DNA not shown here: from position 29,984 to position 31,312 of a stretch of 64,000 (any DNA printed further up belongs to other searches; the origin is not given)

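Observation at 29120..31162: Tandem GalT (HIT) paralogues, one with the HxH nucleophile motif destroyed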

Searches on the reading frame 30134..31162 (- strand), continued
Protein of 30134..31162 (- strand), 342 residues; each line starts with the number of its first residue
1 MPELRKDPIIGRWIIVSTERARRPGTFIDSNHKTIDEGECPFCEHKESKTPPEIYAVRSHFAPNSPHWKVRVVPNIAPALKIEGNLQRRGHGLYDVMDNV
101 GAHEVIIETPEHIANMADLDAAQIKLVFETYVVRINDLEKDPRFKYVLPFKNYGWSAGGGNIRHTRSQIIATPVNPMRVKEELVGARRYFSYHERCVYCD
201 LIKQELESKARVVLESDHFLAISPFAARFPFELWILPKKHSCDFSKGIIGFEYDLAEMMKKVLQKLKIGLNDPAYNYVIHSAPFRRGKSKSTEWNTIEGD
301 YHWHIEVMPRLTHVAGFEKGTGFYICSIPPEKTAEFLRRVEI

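Call 8: find_homologous_proteins(query=window:30134-31162:-, max_evalue=1e-10)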
Query window:30134-31162:- (342 aa): 8000 proteins with E <= 1e-10 among 8000 candidates; the best 120 are listed.
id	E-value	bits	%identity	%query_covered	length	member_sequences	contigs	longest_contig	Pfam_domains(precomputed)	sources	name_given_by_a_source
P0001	2.1e-237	805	100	100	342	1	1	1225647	PF16268.11,PF16285.11,PF02744.23,PF01087.28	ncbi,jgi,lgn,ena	ncbi:MAG: galactose-1-phosphate uridylyltransferase [Candidatus Omnitrophota bacterium]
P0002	4.4e-181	620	76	100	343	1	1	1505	PF16268.11,PF16285.11,PF02744.23,PF01087.28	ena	-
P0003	1.5e-179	615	74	100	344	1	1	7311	PF16268.11,PF16285.11,PF02744.23,PF01087.28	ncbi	-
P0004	6.6e-178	610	72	100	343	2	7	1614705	PF16268.11,PF16285.11,PF02744.23,PF01087.28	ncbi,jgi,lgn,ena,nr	ncbi:MAG TPA: galactose-1-phosphate uridylyltransferase [Candidatus Omnitrophota bacterium]|nr:galac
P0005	9.8e-177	606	72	100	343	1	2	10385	PF16268.11,PF16285.11,PF02744.23,PF01087.28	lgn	-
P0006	3.0e-175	601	74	100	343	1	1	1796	PF16268.11,PF16285.11,PF02744.23,PF01087.28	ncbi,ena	-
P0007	8.7e-174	596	72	100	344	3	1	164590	PF16268.11,PF16285.11,PF02744.23,PF01087.28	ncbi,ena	-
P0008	2.3e-172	591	71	100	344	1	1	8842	PF16268.11,PF16285.11,PF02744.23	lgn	-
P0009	2.4e-172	591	70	100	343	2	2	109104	PF16268.11,PF16285.11,PF02744.23,PF01087.28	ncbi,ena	-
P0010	6.7e-170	583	71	100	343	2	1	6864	PF16268.11,PF16285.11,PF02744.23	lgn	-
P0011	9.3e-170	583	71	100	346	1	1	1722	PF16268.11,PF16285.11,PF02744.23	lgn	-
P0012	2.3e-166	572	68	100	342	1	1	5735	PF16268.11,PF16285.11,PF02744.23,PF01087.28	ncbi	-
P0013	4.3e-164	564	69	100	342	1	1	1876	PF16268.11,PF16285.11,PF02744.23,PF01087.28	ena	-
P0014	1.3e-163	563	68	100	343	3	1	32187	PF16268.11,PF16285.11,PF02744.23,PF01087.28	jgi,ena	-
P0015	8.2e-163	560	69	100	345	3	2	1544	PF16268.11,PF16285.11,PF02744.23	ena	-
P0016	3.1e-158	545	68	100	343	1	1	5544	PF16268.11,PF16285.11,PF02744.23,PF01087.28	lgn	-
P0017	4.5e-158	544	65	100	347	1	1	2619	PF16268.11,PF02744.23,PF01087.28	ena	-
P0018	2.8e-157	542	68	100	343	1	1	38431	PF16268.11,PF16285.11,PF02744.23,PF01087.28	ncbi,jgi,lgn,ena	-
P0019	7.3e-157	540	64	100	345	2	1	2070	PF16268.11,PF02744.23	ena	-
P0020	7.8e-157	540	66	100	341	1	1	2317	PF16268.11,PF16285.11,PF01230.30,PF02744.23,PF01087.28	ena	-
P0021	2.3e-156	539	66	100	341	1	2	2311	PF16268.11,PF16285.11,PF01230.30,PF02744.23,PF01087.28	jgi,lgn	-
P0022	2.3e-156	539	67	100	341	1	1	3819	PF16268.11,PF16285.11,PF01230.30,PF02744.23,PF01087.28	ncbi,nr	ncbi:MAG: DUF4931 domain-containing protein [Candidatus Omnitrophica bacterium]|nr:DUF4931 domain-co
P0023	2.3e-156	539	66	100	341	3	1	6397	PF16268.11,PF16285.11,PF02744.23,PF01087.28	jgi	jgi:UDPglucose--hexose-1-phosphate uridylyltransferase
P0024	2.9e-156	538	66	100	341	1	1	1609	PF16268.11,PF16285.11,PF01230.30,PF02744.23,PF01087.28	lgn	-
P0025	3.9e-156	538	68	100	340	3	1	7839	PF16268.11,PF16285.11,PF02744.23,PF01087.28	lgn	-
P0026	4.1e-156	538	66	100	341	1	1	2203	PF16268.11,PF16285.11,PF01230.30,PF02744.23,PF01087.28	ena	-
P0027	5.7e-156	537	66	100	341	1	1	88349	PF16268.11,PF16285.11,PF01230.30,PF02744.23,PF01087.28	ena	-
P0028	1.1e-155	536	66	100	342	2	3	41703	PF16268.11,PF16285.11,PF01230.30,PF02744.23,PF01087.28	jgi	-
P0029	1.4e-155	536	66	100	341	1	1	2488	PF16268.11,PF16285.11,PF01230.30,PF02744.23,PF01087.28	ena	-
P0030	2.9e-155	535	68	100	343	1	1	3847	PF16268.11,PF16285.11,PF02744.23,PF01087.28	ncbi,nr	ncbi:MAG: galactose-1-phosphate uridylyltransferase [Candidatus Omnitrophica bacterium]|nr:galactose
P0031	2.9e-155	535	66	100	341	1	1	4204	PF16268.11,PF16285.11,PF02744.23,PF01087.28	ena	-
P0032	2.9e-155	535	67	99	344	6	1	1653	PF16268.11,PF16285.11,PF02744.23,PF01087.28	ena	-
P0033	3.8e-155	535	66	100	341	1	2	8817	PF16268.11,PF16285.11,PF02744.23,PF01087.28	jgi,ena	jgi:UDPglucose--hexose-1-phosphate uridylyltransferase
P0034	6.2e-155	534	66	100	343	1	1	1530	PF16268.11,PF16285.11,PF02744.23,PF01087.28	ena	-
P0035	6.3e-155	534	66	100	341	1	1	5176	PF16268.11,PF16285.11,PF01230.30,PF02744.23,PF01087.28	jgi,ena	-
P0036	8.2e-155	534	67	99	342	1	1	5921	PF16268.11,PF16285.11,PF02744.23,PF01087.28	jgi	jgi:UDPglucose--hexose-1-phosphate uridylyltransferase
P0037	1.0e-154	533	66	100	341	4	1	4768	PF16268.11,PF16285.11,PF02744.23,PF01087.28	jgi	jgi:UDPglucose--hexose-1-phosphate uridylyltransferase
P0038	1.4e-154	533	66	100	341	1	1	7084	PF16268.11,PF16285.11,PF01230.30,PF02744.23,PF01087.28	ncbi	ncbi:MAG: galactose-1-phosphate uridylyltransferase [Candidatus Omnitrophota bacterium]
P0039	1.9e-154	532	67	99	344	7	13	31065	PF16268.11,PF16285.11,PF02744.23,PF01087.28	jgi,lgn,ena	-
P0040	1.9e-154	532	66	100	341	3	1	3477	PF16268.11,PF16285.11,PF01230.30,PF02744.23,PF01087.28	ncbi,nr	ncbi:MAG: galactose-1-phosphate uridylyltransferase [Candidatus Omnitrophica bacterium]|nr:galactose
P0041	3.8e-154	531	67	100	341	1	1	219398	PF16268.11,PF16285.11,PF02744.23,PF01087.28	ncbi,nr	ncbi:MAG: galactose-1-phosphate uridylyltransferase [Candidatus Omnitrophica bacterium]|nr:galactose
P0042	3.8e-154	531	67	99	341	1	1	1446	PF16268.11,PF16285.11,PF02744.23,PF01087.28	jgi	-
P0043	4.5e-154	531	66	99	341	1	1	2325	PF16268.11,PF16285.11,PF02744.23,PF01087.28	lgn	-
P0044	4.5e-154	531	65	100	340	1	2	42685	PF16268.11,PF16285.11,PF02744.23,PF01087.28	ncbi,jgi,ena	ncbi:MAG: galactose-1-phosphate uridylyltransferase [Candidatus Omnitrophota bacterium]|jgi:UDPgluco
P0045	4.9e-154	531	66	100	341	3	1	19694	PF16268.11,PF16285.11,PF01230.30,PF02744.23,PF01087.28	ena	-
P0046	5.5e-154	531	65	100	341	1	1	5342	PF16268.11,PF16285.11,PF02744.23,PF01087.28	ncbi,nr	ncbi:MAG: galactose-1-phosphate uridylyltransferase [Candidatus Omnitrophica bacterium]|nr:galactose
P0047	5.6e-154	531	64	100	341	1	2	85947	PF16268.11,PF16285.11,PF02744.23,PF01087.28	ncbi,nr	ncbi:MAG: galactose-1-phosphate uridylyltransferase [Candidatus Omnitrophica bacterium]|nr:galactose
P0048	6.0e-154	531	66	100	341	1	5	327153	PF16268.11,PF16285.11,PF02744.23,PF01087.28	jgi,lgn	-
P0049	6.5e-154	531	67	100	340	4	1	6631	PF16268.11,PF16285.11,PF02744.23,PF01087.28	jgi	-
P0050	6.6e-154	531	65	100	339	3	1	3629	PF02744.23,PF01087.28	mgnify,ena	mgnify:FL=1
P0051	7.8e-154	530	66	100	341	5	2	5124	PF16268.11,PF16285.11,PF02744.23,PF01087.28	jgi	jgi:UDPglucose--hexose-1-phosphate uridylyltransferase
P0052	9.1e-154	530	66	100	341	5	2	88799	PF16268.11,PF16285.11,PF01230.30,PF02744.23,PF01087.28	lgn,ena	-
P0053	9.5e-154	530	66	100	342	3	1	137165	PF16268.11,PF16285.11,PF02744.23,PF01087.28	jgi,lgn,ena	-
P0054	1.0e-153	530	65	100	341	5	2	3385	PF16268.11,PF16285.11,PF01230.30,PF02744.23,PF01087.28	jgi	jgi:UDPglucose--hexose-1-phosphate uridylyltransferase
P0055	1.3e-153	530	66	100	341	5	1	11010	PF16268.11,PF16285.11,PF01230.30,PF02744.23,PF01087.28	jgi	-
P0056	1.5e-153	529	67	100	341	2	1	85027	PF16268.11,PF16285.11,PF02744.23,PF01087.28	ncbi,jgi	ncbi:MAG: galactose-1-phosphate uridylyltransferase [Candidatus Omnitrophota bacterium]|jgi:UDPgluco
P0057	1.7e-153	529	64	100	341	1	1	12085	PF16268.11,PF16285.11,PF02744.23,PF01087.28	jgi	jgi:UDPglucose--hexose-1-phosphate uridylyltransferase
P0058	1.7e-153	529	65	100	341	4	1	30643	PF16268.11,PF16285.11,PF02744.23,PF01087.28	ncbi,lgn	-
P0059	1.7e-153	529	65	100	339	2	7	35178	PF16285.11,PF02744.23,PF01087.28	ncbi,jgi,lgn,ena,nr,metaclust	ncbi:MAG: hypothetical protein A2787_05450 [Omnitrophica WOR_2 bacterium RIFCSPHIGHO2_01_FULL_48_9]|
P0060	1.8e-153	529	66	99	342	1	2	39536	PF16268.11,PF16285.11,PF01230.30,PF02744.23,PF01087.28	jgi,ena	-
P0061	1.8e-153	529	65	100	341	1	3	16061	PF16268.11,PF16285.11,PF01230.30,PF02744.23,PF01087.28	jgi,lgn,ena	-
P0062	1.9e-153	529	67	100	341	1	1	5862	PF16268.11,PF16285.11,PF02744.23,PF01087.28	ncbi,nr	ncbi:MAG: DUF4931 domain-containing protein [Candidatus Omnitrophica bacterium]|nr:DUF4931 domain-co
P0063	2.0e-153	529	65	100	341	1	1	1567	PF16268.11,PF16285.11,PF02744.23,PF01087.28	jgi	jgi:UDPglucose--hexose-1-phosphate uridylyltransferase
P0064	2.0e-153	529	64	99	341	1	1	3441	PF16268.11,PF16285.11,PF02744.23,PF01087.28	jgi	jgi:UDPglucose--hexose-1-phosphate uridylyltransferase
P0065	2.6e-153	529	66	100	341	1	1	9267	PF16268.11,PF16285.11,PF02744.23,PF01087.28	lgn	-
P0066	3.0e-153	528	66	100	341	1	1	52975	PF16268.11,PF16285.11,PF02744.23,PF01087.28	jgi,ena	-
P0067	4.3e-153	528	66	100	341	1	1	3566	PF16268.11,PF16285.11,PF02744.23,PF01087.28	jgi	-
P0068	4.3e-153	528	65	100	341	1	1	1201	PF16268.11,PF16285.11,PF02744.23,PF01087.28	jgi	jgi:UDPglucose--hexose-1-phosphate uridylyltransferase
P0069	4.5e-153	528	66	100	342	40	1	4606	PF16268.11,PF16285.11,PF02744.23,PF01087.28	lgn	-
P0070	4.9e-153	528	65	100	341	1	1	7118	PF16268.11,PF16285.11,PF02744.23,PF01087.28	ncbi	-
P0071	5.1e-153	528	66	100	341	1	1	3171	PF16268.11,PF16285.11,PF02744.23,PF01087.28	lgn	-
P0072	5.2e-153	528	65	100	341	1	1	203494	PF16268.11,PF16285.11,PF02744.23,PF01087.28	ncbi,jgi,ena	ncbi:MAG: galactose-1-phosphate uridylyltransferase [Candidatus Omnitrophota bacterium]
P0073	5.6e-153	528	64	100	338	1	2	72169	PF16268.11,PF02744.23,PF01087.28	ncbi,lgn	-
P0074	5.8e-153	528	66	100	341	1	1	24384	PF16268.11,PF16285.11,PF02744.23,PF01087.28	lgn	-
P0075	6.3e-153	527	65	100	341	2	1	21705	PF16268.11,PF16285.11,PF01230.30,PF02744.23,PF01087.28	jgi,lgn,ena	-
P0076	6.7e-153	527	64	100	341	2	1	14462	PF16268.11,PF16285.11,PF02744.23,PF01087.28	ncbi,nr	ncbi:MAG: galactose-1-phosphate uridylyltransferase [Candidatus Omnitrophica bacterium]|nr:galactose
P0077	7.6e-153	527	66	99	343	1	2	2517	PF16268.11,PF16285.11,PF02744.23,PF01087.28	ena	-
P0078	9.4e-153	527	65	100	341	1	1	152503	PF16268.11,PF16285.11,PF02744.23,PF01087.28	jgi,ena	-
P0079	1.2e-152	527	66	100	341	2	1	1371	PF16268.11,PF16285.11,PF02744.23,PF01087.28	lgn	-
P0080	1.2e-152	526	65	100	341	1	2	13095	PF16268.11,PF16285.11,PF01230.30,PF02744.23,PF01087.28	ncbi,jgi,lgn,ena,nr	ncbi:MAG: galactose-1-phosphate uridylyltransferase [Candidatus Omnitrophota bacterium]|nr:MAG: gala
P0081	1.4e-152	526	66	100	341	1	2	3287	PF16268.11,PF16285.11,PF01230.30,PF02744.23,PF01087.28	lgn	-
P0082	1.4e-152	526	64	100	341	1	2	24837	PF16268.11,PF16285.11,PF02744.23,PF01087.28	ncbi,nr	ncbi:MAG: galactose-1-phosphate uridylyltransferase [Candidatus Omnitrophica bacterium]|nr:galactose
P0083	1.4e-152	526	66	99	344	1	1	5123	PF16268.11,PF16285.11,PF02744.23,PF01087.28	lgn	-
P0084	1.5e-152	526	65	100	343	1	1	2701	PF16268.11,PF16285.11,PF02744.23,PF01087.28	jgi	jgi:UDPglucose--hexose-1-phosphate uridylyltransferase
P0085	1.6e-152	526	66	100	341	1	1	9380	PF16268.11,PF16285.11,PF02744.23,PF01087.28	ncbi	-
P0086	1.7e-152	526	64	100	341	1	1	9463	PF16268.11,PF16285.11,PF02744.23,PF01087.28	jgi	jgi:UDPglucose--hexose-1-phosphate uridylyltransferase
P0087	1.8e-152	526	66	100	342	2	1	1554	PF16268.11,PF16285.11,PF01230.30,PF02744.23,PF01087.28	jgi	-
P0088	1.8e-152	526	64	100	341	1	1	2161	PF16268.11,PF16285.11,PF02744.23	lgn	-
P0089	1.9e-152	526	65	100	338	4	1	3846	PF16268.11,PF16285.11,PF02744.23,PF01087.28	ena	-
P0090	2.0e-152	526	66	100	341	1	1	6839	PF16268.11,PF16285.11,PF02744.23,PF01087.28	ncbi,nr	ncbi:MAG: galactose-1-phosphate uridylyltransferase [Candidatus Omnitrophica bacterium]|nr:galactose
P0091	2.1e-152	526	66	100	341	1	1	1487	PF16268.11,PF16285.11,PF02744.23,PF01087.28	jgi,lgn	jgi:UDPglucose--hexose-1-phosphate uridylyltransferase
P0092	2.2e-152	526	66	100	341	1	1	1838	PF16268.11,PF16285.11,PF02744.23,PF01087.28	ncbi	-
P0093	2.3e-152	526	64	100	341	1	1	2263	PF16268.11,PF16285.11,PF02744.23,PF01087.28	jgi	-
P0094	2.5e-152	525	67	100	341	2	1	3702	PF16268.11,PF16285.11,PF02744.23,PF01087.28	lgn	-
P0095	2.5e-152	525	65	100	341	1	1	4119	PF16268.11,PF16285.11,PF02744.23,PF01087.28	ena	-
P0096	2.5e-152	525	65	100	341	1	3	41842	PF16268.11,PF16285.11,PF02744.23,PF01087.28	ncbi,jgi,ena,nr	ncbi:galactose-1-phosphate uridylyltransferase [bacterium]|nr:MAG: galactose-1-phosphate uridylyltra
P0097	2.7e-152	525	66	99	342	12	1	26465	PF16268.11,PF16285.11,PF01230.30,PF02744.23,PF01087.28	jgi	-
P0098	2.8e-152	525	69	100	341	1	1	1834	PF16268.11,PF11969.14,PF16285.11,PF01230.30,PF02744.23,PF01087.28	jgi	-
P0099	2.8e-152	525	63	100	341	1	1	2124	PF16285.11,PF02744.23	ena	-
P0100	3.9e-152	525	67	99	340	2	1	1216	PF16285.11,PF01230.30,PF02744.23,PF01087.28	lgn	-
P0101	4.0e-152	525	65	100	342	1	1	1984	PF16268.11,PF16285.11,PF02744.23,PF01087.28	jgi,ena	-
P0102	4.2e-152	525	65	100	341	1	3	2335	PF16268.11,PF16285.11,PF02744.23,PF01087.28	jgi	jgi:UDPglucose--hexose-1-phosphate uridylyltransferase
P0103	4.3e-152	525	66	100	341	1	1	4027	PF16268.11,PF16285.11,PF02744.23,PF01087.28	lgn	-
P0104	5.2e-152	524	65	100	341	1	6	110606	PF16268.11,PF16285.11,PF02744.23,PF01087.28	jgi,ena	jgi:UDPglucose--hexose-1-phosphate uridylyltransferase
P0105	6.1e-152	524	64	100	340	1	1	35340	PF16268.11,PF16285.11,PF01230.30,PF02744.23,PF01087.28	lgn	-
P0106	6.2e-152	524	66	100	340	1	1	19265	PF16268.11,PF16285.11,PF01230.30,PF02744.23,PF01087.28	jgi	-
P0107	6.6e-152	524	64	100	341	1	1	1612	PF16268.11,PF16285.11,PF02744.23,PF01087.28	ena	-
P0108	7.0e-152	524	65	100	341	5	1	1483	PF16268.11,PF16285.11,PF01230.30,PF02744.23,PF01087.28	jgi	jgi:UDPglucose--hexose-1-phosphate uridylyltransferase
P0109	7.8e-152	524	66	100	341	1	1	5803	PF16268.11,PF16285.11,PF02744.23,PF01087.28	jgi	jgi:UDPglucose--hexose-1-phosphate uridylyltransferase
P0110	8.0e-152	524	64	100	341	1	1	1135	PF16268.11,PF16285.11,PF02744.23,PF01087.28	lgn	-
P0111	8.4e-152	524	64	100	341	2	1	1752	PF16268.11,PF16285.11,PF02744.23,PF01087.28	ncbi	-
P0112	8.6e-152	524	66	99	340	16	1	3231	PF16268.11,PF16285.11,PF01230.30,PF02744.23,PF01087.28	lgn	-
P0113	8.8e-152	524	64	100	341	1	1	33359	PF16268.11,PF16285.11,PF02744.23,PF01087.28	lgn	-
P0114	8.9e-152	524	66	100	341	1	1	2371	PF16268.11,PF16285.11,PF01230.30,PF02744.23,PF01087.28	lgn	-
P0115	8.9e-152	524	65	100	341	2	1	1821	PF16268.11,PF16285.11,PF02744.23,PF01087.28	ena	-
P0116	9.4e-152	524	64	100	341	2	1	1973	PF16268.11,PF16285.11,PF02744.23,PF01087.28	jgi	jgi:UDPglucose--hexose-1-phosphate uridylyltransferase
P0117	1.0e-151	523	64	100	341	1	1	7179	PF16268.11,PF16285.11,PF02744.23,PF01087.28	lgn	-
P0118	1.3e-151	523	65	100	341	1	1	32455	PF16268.11,PF16285.11,PF01230.30,PF02744.23,PF01087.28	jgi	jgi:UDPglucose--hexose-1-phosphate uridylyltransferase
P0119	1.3e-151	523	64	100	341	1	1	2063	PF16268.11,PF16285.11,PF01230.30,PF02744.23,PF01087.28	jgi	jgi:UDPglucose--hexose-1-phosphate uridylyltransferase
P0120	1.4e-151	523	64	100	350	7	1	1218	PF16268.11,PF16285.11,PF01230.30,PF02744.23,PF01087.28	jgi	-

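Call 12: find_related_loci(query=window:30134-31162:-, collection=genome_contigs, flank=6000)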
Query window:30134-31162:- (342 aa) in genome_contigs; peptide patterns used: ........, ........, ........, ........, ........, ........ (x = any residue, [..] = any of these).
256 stretches matched a pattern; 227 encode a relative of the query (tblastn E <= 1e-3); the best 80 are kept; 80 distinct loci.
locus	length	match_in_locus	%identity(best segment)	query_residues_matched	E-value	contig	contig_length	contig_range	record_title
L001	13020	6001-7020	68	1-342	2e-158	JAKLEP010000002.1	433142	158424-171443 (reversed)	MAG: Candidatus Omnitrophota bacterium isolate RA.bin136 RA.bin136_2, whole genome shotgun sequence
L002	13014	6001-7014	64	1-342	1e-155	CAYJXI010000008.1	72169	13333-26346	MAG TPA_asm: uncultured Planctomycetales bacterium isolate ERP125453_co1_481 genome assembly, contig: NODE_215_length_72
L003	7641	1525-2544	67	1-342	9e-156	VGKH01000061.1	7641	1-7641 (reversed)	MAG: Candidatus Omnitrophota bacterium isolate K_DeepCast_250m_m2_027 K_DeepCast_250m_m2_027_Ga0194125_10021314, whole g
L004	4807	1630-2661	62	1-342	5e-157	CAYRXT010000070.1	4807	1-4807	MAG TPA_asm: uncultured Planctomycetales bacterium isolate SRP141376_co4_105 genome assembly, contig: NODE_28809_length_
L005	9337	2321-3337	64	1-340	1e-149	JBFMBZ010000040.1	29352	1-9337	MAG: Candidatus Omnitrophota bacterium isolate MAG177 MAG177_40, whole genome shotgun sequence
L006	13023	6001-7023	63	1-342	2e-148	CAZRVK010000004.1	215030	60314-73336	MAG TPA_asm: uncultured Planctomycetales bacterium isolate binchicken_co117_54 genome assembly, contig: NODE_53_length_2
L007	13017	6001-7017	60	1-342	5e-145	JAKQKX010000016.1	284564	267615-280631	MAG: Candidatus Omnitrophota bacterium isolate USDV_maxbin.135_sub k141_381341, whole genome shotgun sequence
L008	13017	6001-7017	60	1-342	8e-145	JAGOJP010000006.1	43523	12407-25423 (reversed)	MAG: Candidatus Omnitrophota bacterium isolate Go_SlDig_bin_317 Go_SlDig_2266_length_43523_cov_4.523159, whole genome sh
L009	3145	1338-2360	60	1-342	4e-150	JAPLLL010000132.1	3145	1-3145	MAG: Candidatus Omnitrophota bacterium isolate LacPavin_0419_WC90_MAG_48_6 LacPavin_0419_WC90_scaffold_167998, whole gen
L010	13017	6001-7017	60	1-342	8e-144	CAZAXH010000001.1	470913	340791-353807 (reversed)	MAG TPA_asm: uncultured Planctomycetales bacterium isolate binchicken_co117_398 genome assembly, contig: NODE_5_length_4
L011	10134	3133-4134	60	1-342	3e-142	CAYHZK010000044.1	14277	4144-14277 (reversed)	MAG TPA_asm: uncultured Planctomycetales bacterium isolate ERP119705_co15_651 genome assembly, contig: NODE_4683_length_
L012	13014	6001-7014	60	1-342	7e-141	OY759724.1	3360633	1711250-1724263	MAG: Candidatus Omnitrophota bacterium isolate 1a5844f9-839a-4d7b-a7f9-2444bab12bdd genome assembly, chromosome: 1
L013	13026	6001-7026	61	1-342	8e-139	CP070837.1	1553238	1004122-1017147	MAG: Candidatus Omnitrophota bacterium isolate bin103 chromosome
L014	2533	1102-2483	61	1-342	1e-144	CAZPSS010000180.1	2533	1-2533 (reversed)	MAG TPA_asm: uncultured Planctomycetia bacterium isolate SRP256446_co1_219 genome assembly, contig: NODE_36942_length_25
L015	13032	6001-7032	58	1-342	1e-135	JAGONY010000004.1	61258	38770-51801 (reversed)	MAG: Candidatus Omnitrophota bacterium isolate Go_SlDig_bin_77 Go_SlDig_1187_length_61258_cov_5.476943, whole genome sho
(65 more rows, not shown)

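Call 15: search_protein_representatives(protein=window:30134-31162:-)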
Query: 342 residues. Proteins with E-value up to 0.001 (for the whole library): 7172; up to 1e-10: 4538; up to 1e-30: 1886. The best 150 are listed.
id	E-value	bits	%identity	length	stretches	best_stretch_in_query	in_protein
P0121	1.7e-117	409.2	53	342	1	1-342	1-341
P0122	3.7e-115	401.5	54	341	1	1-341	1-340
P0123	4.2e-111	388.1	41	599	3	37-338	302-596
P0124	4.4e-99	348.6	49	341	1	1-340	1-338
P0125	3.4e-98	345.7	47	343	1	1-342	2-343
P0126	9.3e-96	337.7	49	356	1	1-339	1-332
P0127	1.2e-95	337.3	47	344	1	1-339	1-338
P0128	8.3e-95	334.5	47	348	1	1-337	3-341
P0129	7.5e-94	331.4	46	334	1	1-340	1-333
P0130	4.4e-93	328.9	47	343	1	1-341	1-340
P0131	4.4e-93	328.9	46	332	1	1-342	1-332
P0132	5.8e-92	325.2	46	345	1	1-340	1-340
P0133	5.8e-91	321.9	47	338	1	1-338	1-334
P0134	1.1e-90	321.0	47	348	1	1-341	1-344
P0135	1.2e-90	320.9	47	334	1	1-339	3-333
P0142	6.6e-87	308.6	45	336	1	4-338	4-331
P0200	7.2e-74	265.7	43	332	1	1-338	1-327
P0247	1.3e-69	251.6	38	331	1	1-339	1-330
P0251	3.2e-69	250.4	42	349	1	1-340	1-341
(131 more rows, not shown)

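Call 49: find_encoding_contigs(protein=P0121, flank=4000, max_places=3)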
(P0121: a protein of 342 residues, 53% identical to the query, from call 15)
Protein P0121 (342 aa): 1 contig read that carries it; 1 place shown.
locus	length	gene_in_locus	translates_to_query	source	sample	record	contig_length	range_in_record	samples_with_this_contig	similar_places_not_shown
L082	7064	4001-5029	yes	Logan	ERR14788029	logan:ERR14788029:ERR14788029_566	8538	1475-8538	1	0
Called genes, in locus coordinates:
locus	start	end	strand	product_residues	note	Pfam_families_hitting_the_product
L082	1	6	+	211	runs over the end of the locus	PF00702:Hydrolase (weak), PF08645:PNK3P, PF13344:Hydrolase_6 (faint), PF13419:HAD_2 (weak), PF13242:Hydrolase_like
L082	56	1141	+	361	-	PF06925:MGDG_synth, PF04101:Glyco_tran_28_C (weak)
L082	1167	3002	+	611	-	PF17764:PriA_3primeBD, PF18074:PriA_C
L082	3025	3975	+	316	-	PF00551:Formyl_trans_N, PF02911:Formyl_trans_C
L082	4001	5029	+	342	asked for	PF02744:GalP_UDP_tr_C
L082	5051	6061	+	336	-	PF01087:GalP_UDP_transf, PF01230:HIT (faint), PF16268:DUF4921, PF16285:DUF4931_N, PF02744:GalP_UDP_tr_C, PF11969:DcpS_C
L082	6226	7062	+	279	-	?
